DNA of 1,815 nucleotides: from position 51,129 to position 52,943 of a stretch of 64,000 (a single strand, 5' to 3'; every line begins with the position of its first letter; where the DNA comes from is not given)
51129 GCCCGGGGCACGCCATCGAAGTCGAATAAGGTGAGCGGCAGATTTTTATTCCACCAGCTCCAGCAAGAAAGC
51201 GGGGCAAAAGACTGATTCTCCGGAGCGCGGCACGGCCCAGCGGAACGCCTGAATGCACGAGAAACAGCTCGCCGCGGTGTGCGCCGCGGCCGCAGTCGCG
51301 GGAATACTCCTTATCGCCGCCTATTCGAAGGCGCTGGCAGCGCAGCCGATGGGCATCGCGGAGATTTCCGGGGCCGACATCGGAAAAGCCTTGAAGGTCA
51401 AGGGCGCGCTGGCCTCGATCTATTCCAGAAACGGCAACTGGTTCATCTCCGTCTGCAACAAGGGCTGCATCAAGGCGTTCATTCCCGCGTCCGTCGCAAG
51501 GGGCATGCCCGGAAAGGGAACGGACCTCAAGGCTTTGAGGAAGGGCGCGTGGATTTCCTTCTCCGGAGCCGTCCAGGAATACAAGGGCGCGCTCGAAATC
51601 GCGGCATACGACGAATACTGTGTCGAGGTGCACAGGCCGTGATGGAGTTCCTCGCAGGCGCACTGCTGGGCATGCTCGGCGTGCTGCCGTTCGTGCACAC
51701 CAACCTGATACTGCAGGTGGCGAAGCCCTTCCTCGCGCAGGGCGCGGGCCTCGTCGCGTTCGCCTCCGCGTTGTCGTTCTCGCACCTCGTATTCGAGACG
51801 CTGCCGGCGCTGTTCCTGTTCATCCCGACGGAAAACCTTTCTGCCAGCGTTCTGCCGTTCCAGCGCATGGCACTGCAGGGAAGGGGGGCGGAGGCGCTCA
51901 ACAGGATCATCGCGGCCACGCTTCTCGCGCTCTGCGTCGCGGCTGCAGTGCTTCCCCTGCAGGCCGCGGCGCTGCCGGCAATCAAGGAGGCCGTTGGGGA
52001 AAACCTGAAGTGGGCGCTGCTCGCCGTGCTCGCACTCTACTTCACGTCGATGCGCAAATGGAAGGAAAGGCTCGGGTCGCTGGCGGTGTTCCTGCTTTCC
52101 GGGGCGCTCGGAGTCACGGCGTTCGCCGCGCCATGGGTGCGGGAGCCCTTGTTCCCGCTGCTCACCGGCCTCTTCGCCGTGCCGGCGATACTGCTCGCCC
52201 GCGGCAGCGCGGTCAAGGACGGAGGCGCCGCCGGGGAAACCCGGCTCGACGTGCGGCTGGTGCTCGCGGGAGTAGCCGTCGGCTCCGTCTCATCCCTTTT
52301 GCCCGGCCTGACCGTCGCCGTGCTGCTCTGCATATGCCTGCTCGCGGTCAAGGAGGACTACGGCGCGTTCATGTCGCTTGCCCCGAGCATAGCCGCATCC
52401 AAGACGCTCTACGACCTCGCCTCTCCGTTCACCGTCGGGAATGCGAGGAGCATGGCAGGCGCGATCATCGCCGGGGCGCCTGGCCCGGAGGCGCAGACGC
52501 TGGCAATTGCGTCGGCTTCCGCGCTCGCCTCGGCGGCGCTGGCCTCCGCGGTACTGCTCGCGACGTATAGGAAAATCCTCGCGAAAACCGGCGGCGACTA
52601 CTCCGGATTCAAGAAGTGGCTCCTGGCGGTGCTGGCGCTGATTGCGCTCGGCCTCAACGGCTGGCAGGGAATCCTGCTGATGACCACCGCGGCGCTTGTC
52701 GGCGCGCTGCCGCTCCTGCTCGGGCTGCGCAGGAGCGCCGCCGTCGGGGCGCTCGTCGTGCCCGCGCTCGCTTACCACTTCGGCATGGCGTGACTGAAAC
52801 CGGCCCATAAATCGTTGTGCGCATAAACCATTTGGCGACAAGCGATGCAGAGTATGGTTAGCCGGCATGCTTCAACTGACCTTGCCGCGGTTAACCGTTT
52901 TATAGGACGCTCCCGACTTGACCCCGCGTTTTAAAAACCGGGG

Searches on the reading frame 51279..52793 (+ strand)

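Call 60: search_protein_families(library=pfam, proteins=[window:51279-52793:+], max_evalue=0.01)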
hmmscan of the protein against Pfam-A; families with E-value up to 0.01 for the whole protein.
window:51279-52793:+ (504 aa): 1 family
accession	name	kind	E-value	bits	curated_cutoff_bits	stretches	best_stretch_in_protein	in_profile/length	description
PF01970.21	TctA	-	3.6e-14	52.7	28.9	1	124-489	4-422/423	Tripartite tricarboxylate transporter TctA family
